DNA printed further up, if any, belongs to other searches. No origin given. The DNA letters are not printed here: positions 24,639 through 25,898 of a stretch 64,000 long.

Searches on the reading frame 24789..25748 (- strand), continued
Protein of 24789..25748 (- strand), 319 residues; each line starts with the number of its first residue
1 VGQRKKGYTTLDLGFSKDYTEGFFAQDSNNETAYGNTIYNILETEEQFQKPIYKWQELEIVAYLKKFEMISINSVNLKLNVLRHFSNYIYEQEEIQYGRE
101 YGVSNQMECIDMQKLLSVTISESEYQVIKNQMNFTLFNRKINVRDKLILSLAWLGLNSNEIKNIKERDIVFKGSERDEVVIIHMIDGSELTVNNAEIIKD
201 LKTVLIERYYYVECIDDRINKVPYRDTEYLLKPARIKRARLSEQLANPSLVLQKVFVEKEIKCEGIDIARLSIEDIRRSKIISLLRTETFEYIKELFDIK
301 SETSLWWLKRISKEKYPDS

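Call 82: search_protein_representatives(alignment_id=A1)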
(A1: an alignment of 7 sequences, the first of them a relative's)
Query: 7 sequences, 311 profile positions. Proteins with E-value up to 0.001 (for the whole library): 251; up to 1e-10: 111; up to 1e-30: 86. The best 150 are listed.
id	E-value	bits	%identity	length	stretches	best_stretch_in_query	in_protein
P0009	6.5e-124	429.4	-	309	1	2-309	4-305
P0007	1.9e-123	427.9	-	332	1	2-310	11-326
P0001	4.6e-121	420.1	-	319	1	2-310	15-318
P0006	3.5e-117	407.3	-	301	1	1-309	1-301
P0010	1.0e-111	389.4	-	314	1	1-309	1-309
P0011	5.0e-106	370.7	-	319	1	2-309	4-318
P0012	3.7e-105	367.8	-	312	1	1-309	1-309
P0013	2.3e-104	365.2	-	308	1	1-308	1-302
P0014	3.1e-99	348.4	-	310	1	1-309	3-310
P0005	2.0e-97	342.4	-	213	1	98-309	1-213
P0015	9.4e-93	327.1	-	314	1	1-310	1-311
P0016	1.4e-92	326.6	-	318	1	3-309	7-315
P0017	3.8e-87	308.7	-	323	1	2-309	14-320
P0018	7.2e-86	304.5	-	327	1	2-305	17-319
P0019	1.0e-85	304.0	-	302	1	1-309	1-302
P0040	9.2e-55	202.3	-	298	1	4-310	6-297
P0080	2.2e-37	145.2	-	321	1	7-306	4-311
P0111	1.0e-11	60.9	-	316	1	18-275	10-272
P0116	2.5e-10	56.4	-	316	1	4-239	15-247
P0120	2.6e-09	53.0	-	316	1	7-199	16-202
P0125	1.9e-08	50.2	-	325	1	88-284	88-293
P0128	4.4e-08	49.0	-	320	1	7-219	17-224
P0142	3.0e-07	46.3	-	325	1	6-238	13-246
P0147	5.8e-07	45.3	-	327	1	18-222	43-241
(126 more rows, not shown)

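Call 83: search_protein_families(library=pfam, proteins=[P0009, P0040, P0080, P0111, P0116, P0120, P0125, P0128, P0142, P0147], max_evalue=0.01)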
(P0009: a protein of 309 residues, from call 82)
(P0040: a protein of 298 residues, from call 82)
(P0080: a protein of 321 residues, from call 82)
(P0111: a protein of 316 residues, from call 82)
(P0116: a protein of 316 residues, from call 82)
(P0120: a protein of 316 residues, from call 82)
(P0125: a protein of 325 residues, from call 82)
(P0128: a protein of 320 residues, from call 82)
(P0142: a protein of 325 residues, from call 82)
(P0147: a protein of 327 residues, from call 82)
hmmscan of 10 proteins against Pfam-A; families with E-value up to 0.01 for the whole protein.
P0009 (309 aa): 0 families

P0040 (298 aa): 0 families

P0080 (321 aa): 0 families

P0111 (316 aa): 0 families

P0116 (316 aa): 3 families
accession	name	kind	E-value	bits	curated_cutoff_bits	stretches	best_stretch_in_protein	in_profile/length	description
PF22822.1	MrpR_N_CB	-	1.2e-18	67.9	27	1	12-89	1-78/79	MrpR, N-terminal core-binding domain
PF22823.1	MrpR_C_cat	-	4.5e-11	43.3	27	1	122-283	1-166/213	MrpR, C-terminal catalytic domain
PF00589.27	Phage_integrase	-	0.0079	16.4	27.1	0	156-206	38-87/172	Phage integrase family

P0120 (316 aa): 3 families
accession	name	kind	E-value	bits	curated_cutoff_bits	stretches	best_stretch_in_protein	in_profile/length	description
PF22822.1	MrpR_N_CB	-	1.5e-20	74.1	27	1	8-85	3-79/79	MrpR, N-terminal core-binding domain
PF00589.27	Phage_integrase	-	1.5e-07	31.8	27.1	1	117-249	2-114/172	Phage integrase family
PF22823.1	MrpR_C_cat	-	7.3e-06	26.2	27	1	119-283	3-166/213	MrpR, C-terminal catalytic domain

P0125 (325 aa): 0 families

P0128 (320 aa): 2 families
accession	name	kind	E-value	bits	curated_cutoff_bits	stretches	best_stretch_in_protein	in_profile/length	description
PF22822.1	MrpR_N_CB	-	1.9e-16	60.9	27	1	11-86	1-76/79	MrpR, N-terminal core-binding domain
PF22823.1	MrpR_C_cat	-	9.7e-14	52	27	1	116-305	1-189/213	MrpR, C-terminal catalytic domain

P0142 (325 aa): 4 families
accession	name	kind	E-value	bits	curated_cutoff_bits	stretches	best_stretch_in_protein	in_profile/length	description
PF22822.1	MrpR_N_CB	-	4.5e-19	69.3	27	1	8-85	1-77/79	MrpR, N-terminal core-binding domain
PF22823.1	MrpR_C_cat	-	2.8e-08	34.1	27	1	123-324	1-209/213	MrpR, C-terminal catalytic domain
PF21912.2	Glyco_transf_99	-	0.00027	21.6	27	1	2-77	72-148/179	Glycosyltransferase 99 family N-terminal domain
PF00589.27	Phage_integrase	-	0.0049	17.1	27.1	1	138-202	20-86/172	Phage integrase family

P0147 (327 aa): 4 families
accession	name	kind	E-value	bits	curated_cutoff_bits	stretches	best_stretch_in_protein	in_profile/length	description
PF22822.1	MrpR_N_CB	-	2.5e-07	31.7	27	1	26-103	5-78/79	MrpR, N-terminal core-binding domain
PF22823.1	MrpR_C_cat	-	3.3e-05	24.1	27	1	134-285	1-158/213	MrpR, C-terminal catalytic domain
PF13495.12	Phage_int_SAM_4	-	0.00081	20.2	27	0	264-307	7-52/85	Phage integrase, N-terminal SAM-like domain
PF00589.27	Phage_integrase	-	0.0041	17.4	27.1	1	134-285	2-149/172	Phage integrase family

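Call 99: search_protein_families(library=ncbifam, proteins=[window:24789-25748:-], max_evalue=0.001)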
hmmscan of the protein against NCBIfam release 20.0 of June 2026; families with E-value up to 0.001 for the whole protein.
window:24789-25748:- (319 aa): 0 families

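Call 100: find_encoding_contigs(protein=P0005, flank=5000, max_places=2)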
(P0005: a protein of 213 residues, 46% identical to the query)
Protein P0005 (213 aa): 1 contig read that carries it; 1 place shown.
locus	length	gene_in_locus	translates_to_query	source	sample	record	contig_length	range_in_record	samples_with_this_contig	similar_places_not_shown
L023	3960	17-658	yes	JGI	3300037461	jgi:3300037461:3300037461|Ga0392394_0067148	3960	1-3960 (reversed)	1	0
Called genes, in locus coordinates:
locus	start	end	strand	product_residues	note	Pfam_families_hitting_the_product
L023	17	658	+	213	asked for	-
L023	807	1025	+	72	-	-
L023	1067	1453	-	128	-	PF01381:HTH_3 (faint)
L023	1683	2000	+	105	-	-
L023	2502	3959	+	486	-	?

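Call 101: find_encoding_contigs(protein=P0007, flank=5000, max_places=2)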
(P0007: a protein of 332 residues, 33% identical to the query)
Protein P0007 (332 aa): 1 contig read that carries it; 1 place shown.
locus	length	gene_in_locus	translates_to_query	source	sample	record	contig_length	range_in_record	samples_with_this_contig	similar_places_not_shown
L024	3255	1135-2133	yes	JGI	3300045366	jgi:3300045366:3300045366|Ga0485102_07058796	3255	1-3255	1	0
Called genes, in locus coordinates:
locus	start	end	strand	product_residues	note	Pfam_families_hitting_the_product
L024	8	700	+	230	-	PF00589:Phage_integrase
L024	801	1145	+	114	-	-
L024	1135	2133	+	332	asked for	-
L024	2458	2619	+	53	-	-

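Call 102: find_encoding_contigs(protein=P0004, flank=5000, max_places=2)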
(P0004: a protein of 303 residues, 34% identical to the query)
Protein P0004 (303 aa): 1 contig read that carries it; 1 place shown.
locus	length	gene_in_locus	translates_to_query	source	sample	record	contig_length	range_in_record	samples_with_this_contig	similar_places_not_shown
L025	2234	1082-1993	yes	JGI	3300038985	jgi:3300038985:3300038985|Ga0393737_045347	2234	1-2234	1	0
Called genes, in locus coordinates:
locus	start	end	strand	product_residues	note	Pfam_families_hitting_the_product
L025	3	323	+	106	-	?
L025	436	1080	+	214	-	-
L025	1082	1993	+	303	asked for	PF22822:MrpR_N_CB (weak)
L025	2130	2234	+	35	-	?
